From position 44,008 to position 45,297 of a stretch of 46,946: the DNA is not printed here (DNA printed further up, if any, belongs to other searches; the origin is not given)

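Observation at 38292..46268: Arn-like / GtrA-GtrB-type lipid-carrier aminosugar glycosylation cluster with three GT-C membrane proteins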

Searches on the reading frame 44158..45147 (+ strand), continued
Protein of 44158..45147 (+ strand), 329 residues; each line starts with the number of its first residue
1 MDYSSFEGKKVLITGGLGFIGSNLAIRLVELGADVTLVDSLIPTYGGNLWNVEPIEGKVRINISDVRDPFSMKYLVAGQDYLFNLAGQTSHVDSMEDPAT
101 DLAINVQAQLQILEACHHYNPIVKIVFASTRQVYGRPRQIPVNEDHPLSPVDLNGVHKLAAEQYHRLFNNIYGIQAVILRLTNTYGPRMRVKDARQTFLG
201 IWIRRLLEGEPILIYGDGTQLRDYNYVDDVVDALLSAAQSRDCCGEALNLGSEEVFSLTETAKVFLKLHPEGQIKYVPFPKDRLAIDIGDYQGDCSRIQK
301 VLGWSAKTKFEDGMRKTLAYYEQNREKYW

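Call 62: search_protein_families(library=pfam, proteins=[P0378, P0392, P0450, P0404, P0374, P0373, P0390, P0459, P0469, P0421], max_evalue=0.0001)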
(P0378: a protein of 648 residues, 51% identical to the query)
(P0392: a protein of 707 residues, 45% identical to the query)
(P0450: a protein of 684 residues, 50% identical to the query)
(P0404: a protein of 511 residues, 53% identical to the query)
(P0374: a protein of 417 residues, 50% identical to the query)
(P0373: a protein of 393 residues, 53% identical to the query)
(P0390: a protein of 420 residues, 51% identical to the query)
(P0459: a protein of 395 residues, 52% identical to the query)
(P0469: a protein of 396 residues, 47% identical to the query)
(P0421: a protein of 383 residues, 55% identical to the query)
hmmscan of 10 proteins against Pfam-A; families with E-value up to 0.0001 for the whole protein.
P0378 (648 aa): 5 families
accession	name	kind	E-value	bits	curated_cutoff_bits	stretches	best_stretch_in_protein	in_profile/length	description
PF01370.27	Epimerase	-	5.9e-48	163.8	20.9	1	326-570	1-240/240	NAD dependent epimerase/dehydratase family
PF16363.11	GDP_Man_Dehyd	-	6.1e-38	131.5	27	1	327-636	1-332/332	GDP-mannose 4,6 dehydratase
PF04321.23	RmlD_sub_bind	-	1.3e-14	54.4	27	1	325-590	2-232/287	RmlD substrate binding domain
PF01073.25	3Beta_HSD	-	3.2e-09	36.7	22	1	327-511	1-188/280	3-beta hydroxysteroid dehydrogenase/isomerase family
PF07993.18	NAD_binding_4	-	8.9e-06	25.5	20.1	0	378-466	62-152/258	Male sterility protein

P0392 (707 aa): 5 families
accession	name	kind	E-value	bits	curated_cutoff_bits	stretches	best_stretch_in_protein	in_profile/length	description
PF01041.23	DegT_DnrJ_EryC1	-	4.8e-103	345.6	19.8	1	355-700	4-359/360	DegT/DnrJ/EryC1/StrS aminotransferase family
PF01370.27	Epimerase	-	1.6e-42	146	20.9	1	10-249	1-240/240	NAD dependent epimerase/dehydratase family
PF16363.11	GDP_Man_Dehyd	-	6e-40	138.1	27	1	11-311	1-329/332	GDP-mannose 4,6 dehydratase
PF01073.25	3Beta_HSD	-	1.5e-10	41.1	22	1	11-229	1-222/280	3-beta hydroxysteroid dehydrogenase/isomerase family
PF04321.23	RmlD_sub_bind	-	3.1e-10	40.1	27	1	9-215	2-178/287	RmlD substrate binding domain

P0450 (684 aa): 4 families
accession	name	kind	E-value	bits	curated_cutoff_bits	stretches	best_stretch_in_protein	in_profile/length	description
PF01370.27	Epimerase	-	2.8e-28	99.4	20.9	1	65-252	39-229/240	NAD dependent epimerase/dehydratase family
PF16363.11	GDP_Man_Dehyd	-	1.1e-14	55.1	27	1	65-250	50-239/332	GDP-mannose 4,6 dehydratase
PF01041.23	DegT_DnrJ_EryC1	-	8.4e-12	45.4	19.8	1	414-459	57-102/360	DegT/DnrJ/EryC1/StrS aminotransferase family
PF01073.25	3Beta_HSD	-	8.9e-05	22.1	22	0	65-128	42-105/280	3-beta hydroxysteroid dehydrogenase/isomerase family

P0404 (511 aa): 6 families
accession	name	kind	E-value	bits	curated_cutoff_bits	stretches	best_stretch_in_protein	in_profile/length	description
PF01041.23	DegT_DnrJ_EryC1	-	1.5e-50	172.9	19.8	1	356-502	3-148/360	DegT/DnrJ/EryC1/StrS aminotransferase family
PF01370.27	Epimerase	-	8.3e-46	156.8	20.9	1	12-233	1-219/240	NAD dependent epimerase/dehydratase family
PF16363.11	GDP_Man_Dehyd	-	1.1e-39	137.3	27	1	13-233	1-231/332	GDP-mannose 4,6 dehydratase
PF01073.25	3Beta_HSD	-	6.7e-14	52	22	1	13-235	1-225/280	3-beta hydroxysteroid dehydrogenase/isomerase family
PF04321.23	RmlD_sub_bind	-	1.1e-12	48.1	27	1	11-214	2-174/287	RmlD substrate binding domain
PF07993.18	NAD_binding_4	-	4.6e-07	29.7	20.1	0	72-148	81-153/258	Male sterility protein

P0374 (417 aa): 5 families
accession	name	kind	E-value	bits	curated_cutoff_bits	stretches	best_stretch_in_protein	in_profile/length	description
PF01370.27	Epimerase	-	2.1e-46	158.7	20.9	1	99-338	1-240/240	NAD dependent epimerase/dehydratase family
PF16363.11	GDP_Man_Dehyd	-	1.3e-41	143.6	27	1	100-401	1-329/332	GDP-mannose 4,6 dehydratase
PF01073.25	3Beta_HSD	-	2.2e-09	37.2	22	1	100-242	1-141/280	3-beta hydroxysteroid dehydrogenase/isomerase family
PF04321.23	RmlD_sub_bind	-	4.6e-07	29.6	27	1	98-367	2-242/287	RmlD substrate binding domain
PF07992.20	Pyr_redox_2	-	6.8e-05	22.9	26.1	1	70-130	115-175/291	Pyridine nucleotide-disulphide oxidoreductase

P0373 (393 aa): 5 families
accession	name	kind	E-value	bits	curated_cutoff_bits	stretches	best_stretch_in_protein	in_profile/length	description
PF01370.27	Epimerase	-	2.5e-47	161.7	20.9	1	1-240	2-240/240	NAD dependent epimerase/dehydratase family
PF16363.11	GDP_Man_Dehyd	-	2.3e-35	123.1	27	1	1-299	1-325/332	GDP-mannose 4,6 dehydratase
PF01073.25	3Beta_HSD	-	9.4e-12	45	22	1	2-261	2-271/280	3-beta hydroxysteroid dehydrogenase/isomerase family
PF02719.21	Polysacc_synt_2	-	2e-08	34.2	20.2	1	1-259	2-248/293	Polysaccharide biosynthesis protein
PF04321.23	RmlD_sub_bind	-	7.6e-08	32.2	27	1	1-260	4-233/287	RmlD substrate binding domain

P0390 (420 aa): 8 families
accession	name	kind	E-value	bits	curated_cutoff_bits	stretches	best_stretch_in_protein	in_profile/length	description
PF01370.27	Epimerase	-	4.6e-54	183.8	20.9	1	16-256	1-240/240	NAD dependent epimerase/dehydratase family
PF16363.11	GDP_Man_Dehyd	-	9e-40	137.6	27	1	17-264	1-256/332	GDP-mannose 4,6 dehydratase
PF01073.25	3Beta_HSD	-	1.1e-15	57.9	22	1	17-244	1-230/280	3-beta hydroxysteroid dehydrogenase/isomerase family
PF04321.23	RmlD_sub_bind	-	1.8e-12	47.4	27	1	15-225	2-179/287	RmlD substrate binding domain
PF07993.18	NAD_binding_4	-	8.6e-08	32.1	20.1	1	77-186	82-204/258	Male sterility protein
PF02719.21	Polysacc_synt_2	-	2.4e-06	27.4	20.2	1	16-131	1-125/293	Polysaccharide biosynthesis protein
PF00106.31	adh_short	-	3e-05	24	26.6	1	15-83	2-70/195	short chain dehydrogenase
PF08659.16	KR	-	7.4e-05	23.2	22.6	0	16-142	3-144/180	KR domain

P0459 (395 aa): 2 families
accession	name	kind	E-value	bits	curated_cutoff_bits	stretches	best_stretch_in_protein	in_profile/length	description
PF01370.27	Epimerase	-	5e-31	108.4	20.9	1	1-239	2-240/240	NAD dependent epimerase/dehydratase family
PF16363.11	GDP_Man_Dehyd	-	4.4e-22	79.4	27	1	1-231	1-242/332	GDP-mannose 4,6 dehydratase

P0469 (396 aa): 4 families
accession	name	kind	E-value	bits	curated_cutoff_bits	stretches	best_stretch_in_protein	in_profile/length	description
PF01370.27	Epimerase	-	5.4e-33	114.8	20.9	1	3-190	48-240/240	NAD dependent epimerase/dehydratase family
PF16363.11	GDP_Man_Dehyd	-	1.8e-31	110.3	27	1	4-250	60-326/332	GDP-mannose 4,6 dehydratase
PF01041.23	DegT_DnrJ_EryC1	-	2.7e-17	63.5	19.8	1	292-353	6-67/360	DegT/DnrJ/EryC1/StrS aminotransferase family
PF04321.23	RmlD_sub_bind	-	8.6e-08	32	27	1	5-218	37-241/287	RmlD substrate binding domain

P0421 (383 aa): 3 families
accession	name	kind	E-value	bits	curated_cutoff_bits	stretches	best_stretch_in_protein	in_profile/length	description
PF01370.27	Epimerase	-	4.8e-33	115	20.9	1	12-256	1-240/240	NAD dependent epimerase/dehydratase family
PF16363.11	GDP_Man_Dehyd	-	4.9e-21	76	27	1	13-263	1-255/332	GDP-mannose 4,6 dehydratase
PF02719.21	Polysacc_synt_2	-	2.9e-05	23.8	20.2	0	12-89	1-83/293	Polysaccharide biosynthesis protein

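Call 80: search_solved_structures(query=A4, max_evalue=1e-20, show_alignments=3)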
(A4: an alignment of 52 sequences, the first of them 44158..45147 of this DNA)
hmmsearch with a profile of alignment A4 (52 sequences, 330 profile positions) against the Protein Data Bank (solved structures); distinct sequences matched with E-value up to 1e-20: 115 (the best 60 are shown).
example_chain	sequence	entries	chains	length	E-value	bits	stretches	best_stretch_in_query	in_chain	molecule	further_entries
4zrm_A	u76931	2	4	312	5e-70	239.4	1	10-326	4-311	UDP-glucose 4-epimerase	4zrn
7ys8_A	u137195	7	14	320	2.7e-59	204.1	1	11-326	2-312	UDP-glucose 4-epimerase | UDP-glucose 4-epimerase along with EC 5.1.3.2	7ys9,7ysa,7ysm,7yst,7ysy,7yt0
9rl0_E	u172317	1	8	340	4e-58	200.3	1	11-324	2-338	CDP-tyvelose 2-epimerase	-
6wjb_A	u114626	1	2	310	6.2e-58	199.7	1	8-317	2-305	NAD-dependent epimerase/dehydratase family protein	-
6wj9_A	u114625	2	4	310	8.1e-58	199.3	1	8-317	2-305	NAD-dependent epimerase/dehydratase family protein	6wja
1orr_A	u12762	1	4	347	3.7e-57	197.1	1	11-326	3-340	CDP-tyvelose-2-epimerase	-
2b69_A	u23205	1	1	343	4.8e-57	196.7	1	7-328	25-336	UDP-glucuronate decarboxylase 1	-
6dnt_A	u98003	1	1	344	5.5e-57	196.5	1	6-325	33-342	NAD-dependent epimerase/dehydratase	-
4m55_A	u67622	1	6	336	5.6e-57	196.5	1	8-328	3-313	UDP-glucuronic acid decarboxylase 1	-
4lk3_A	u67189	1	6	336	5.7e-57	196.5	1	8-328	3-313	UDP-glucuronic acid decarboxylase 1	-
4gll_A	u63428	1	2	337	6.7e-57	196.3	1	8-328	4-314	UDP-glucuronic acid decarboxylase 1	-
6bwl_A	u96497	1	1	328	1.9e-56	194.8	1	11-323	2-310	Pal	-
2hun_A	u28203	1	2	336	2.2e-54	188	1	8-325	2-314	336aa long hypothetical dTDP-glucose 4,6-dehydratase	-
6zl6_A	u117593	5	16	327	1.9e-53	184.9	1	11-324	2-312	Epimerase domain-containing protein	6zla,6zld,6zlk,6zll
6zlj_A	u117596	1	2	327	2.7e-53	184.4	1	11-324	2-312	Epimerase domain-containing protein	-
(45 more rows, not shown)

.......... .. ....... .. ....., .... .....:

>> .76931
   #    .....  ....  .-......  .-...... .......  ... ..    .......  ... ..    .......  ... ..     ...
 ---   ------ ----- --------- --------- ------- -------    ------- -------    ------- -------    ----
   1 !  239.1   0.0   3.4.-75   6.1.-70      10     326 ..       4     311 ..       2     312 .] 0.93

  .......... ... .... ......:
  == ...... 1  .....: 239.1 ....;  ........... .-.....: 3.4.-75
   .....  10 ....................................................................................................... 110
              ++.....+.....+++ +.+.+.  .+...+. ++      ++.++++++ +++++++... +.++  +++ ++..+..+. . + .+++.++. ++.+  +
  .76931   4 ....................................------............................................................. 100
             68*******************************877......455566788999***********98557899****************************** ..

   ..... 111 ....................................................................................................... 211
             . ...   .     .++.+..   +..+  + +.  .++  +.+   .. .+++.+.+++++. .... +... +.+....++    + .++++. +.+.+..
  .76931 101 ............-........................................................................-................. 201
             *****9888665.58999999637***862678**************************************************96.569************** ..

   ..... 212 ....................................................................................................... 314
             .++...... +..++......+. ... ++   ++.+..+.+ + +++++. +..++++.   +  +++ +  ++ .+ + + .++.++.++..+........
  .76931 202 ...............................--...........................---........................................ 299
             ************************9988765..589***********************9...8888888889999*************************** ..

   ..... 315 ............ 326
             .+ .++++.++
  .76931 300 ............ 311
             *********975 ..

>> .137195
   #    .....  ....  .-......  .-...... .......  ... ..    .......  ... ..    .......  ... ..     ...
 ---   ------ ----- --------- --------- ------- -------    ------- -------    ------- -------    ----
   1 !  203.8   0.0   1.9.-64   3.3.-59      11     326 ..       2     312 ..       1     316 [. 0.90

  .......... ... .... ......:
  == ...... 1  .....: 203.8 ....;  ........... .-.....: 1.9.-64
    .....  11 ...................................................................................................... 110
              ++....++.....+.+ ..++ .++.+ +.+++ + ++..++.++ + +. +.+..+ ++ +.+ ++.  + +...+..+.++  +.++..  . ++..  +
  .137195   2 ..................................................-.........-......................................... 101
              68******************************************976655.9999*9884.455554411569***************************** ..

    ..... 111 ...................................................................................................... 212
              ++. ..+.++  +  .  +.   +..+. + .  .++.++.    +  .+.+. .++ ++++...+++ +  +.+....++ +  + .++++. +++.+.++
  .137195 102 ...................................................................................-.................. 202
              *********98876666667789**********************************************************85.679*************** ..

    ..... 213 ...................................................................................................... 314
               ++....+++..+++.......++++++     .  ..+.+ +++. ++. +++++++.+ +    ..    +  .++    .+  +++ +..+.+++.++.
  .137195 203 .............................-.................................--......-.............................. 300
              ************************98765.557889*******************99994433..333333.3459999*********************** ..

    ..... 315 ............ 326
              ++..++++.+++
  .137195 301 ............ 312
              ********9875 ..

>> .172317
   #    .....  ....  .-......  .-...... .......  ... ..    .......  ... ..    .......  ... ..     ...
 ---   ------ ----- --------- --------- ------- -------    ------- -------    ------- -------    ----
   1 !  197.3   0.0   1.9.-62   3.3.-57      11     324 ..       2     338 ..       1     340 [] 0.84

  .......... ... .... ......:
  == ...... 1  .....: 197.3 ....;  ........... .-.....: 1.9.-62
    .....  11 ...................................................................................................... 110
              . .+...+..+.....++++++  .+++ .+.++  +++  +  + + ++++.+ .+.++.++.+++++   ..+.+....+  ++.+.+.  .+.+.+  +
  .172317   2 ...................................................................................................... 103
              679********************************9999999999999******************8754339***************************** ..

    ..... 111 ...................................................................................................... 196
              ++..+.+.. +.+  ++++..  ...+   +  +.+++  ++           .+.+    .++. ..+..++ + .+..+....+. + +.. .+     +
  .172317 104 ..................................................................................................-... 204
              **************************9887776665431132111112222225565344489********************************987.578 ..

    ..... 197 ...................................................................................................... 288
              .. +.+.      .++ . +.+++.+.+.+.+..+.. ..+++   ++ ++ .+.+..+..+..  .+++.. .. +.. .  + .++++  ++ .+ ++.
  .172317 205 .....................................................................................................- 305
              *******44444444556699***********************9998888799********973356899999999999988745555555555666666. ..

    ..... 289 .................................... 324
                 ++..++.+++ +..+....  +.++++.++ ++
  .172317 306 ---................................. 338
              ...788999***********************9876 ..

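Call 84: find_related_loci(query=A4, collection=metagenome_contigs, flank=8000)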
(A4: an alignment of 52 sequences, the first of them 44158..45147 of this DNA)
Query A4 (329 aa) in metagenome_contigs; peptide patterns used: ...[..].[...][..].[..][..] (x = any residue, [..] = any of these).
600 stretches matched a pattern (row limit reached: there are more); 595 encode a relative of the query (tblastn E <= 1e-3); the best 80 are kept; 80 distinct loci.
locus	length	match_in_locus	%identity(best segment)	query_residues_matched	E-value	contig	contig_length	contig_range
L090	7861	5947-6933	81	1-329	0e+0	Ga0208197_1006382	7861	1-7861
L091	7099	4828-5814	80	1-329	0e+0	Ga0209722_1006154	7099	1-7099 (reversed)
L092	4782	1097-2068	80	6-329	0e+0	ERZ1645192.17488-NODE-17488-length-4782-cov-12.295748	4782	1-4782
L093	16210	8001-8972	80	6-329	3e-179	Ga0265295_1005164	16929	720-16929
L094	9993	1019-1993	64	5-329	2e-149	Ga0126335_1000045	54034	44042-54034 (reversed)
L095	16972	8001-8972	63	6-329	3e-144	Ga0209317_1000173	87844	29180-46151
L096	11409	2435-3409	63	5-329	2e-140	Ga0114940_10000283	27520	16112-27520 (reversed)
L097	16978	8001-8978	61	4-329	1e-138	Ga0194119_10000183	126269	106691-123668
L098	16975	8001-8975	62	5-329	1e-138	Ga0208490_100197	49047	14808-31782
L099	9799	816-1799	62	2-329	3e-138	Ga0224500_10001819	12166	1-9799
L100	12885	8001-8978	63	4-329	3e-138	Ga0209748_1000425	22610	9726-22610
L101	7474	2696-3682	61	1-329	5e-137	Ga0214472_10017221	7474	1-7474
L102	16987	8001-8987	60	1-328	1e-136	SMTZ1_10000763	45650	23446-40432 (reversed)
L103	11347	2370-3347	62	4-329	3e-136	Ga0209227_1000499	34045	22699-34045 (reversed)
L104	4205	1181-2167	62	2-329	5e-139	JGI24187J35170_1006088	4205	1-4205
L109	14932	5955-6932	61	4-329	6e-135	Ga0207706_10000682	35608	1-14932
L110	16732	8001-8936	65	6-318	6e-135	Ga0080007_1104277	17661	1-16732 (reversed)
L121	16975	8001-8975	61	5-329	1e-133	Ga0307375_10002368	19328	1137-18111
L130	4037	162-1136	61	5-329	6e-135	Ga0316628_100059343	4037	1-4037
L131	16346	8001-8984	60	2-329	2e-132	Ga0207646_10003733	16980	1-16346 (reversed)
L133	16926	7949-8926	61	4-329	1e-131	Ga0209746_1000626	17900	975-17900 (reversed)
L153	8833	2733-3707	58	4-328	7e-130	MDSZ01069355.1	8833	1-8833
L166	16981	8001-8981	57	1-328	6e-129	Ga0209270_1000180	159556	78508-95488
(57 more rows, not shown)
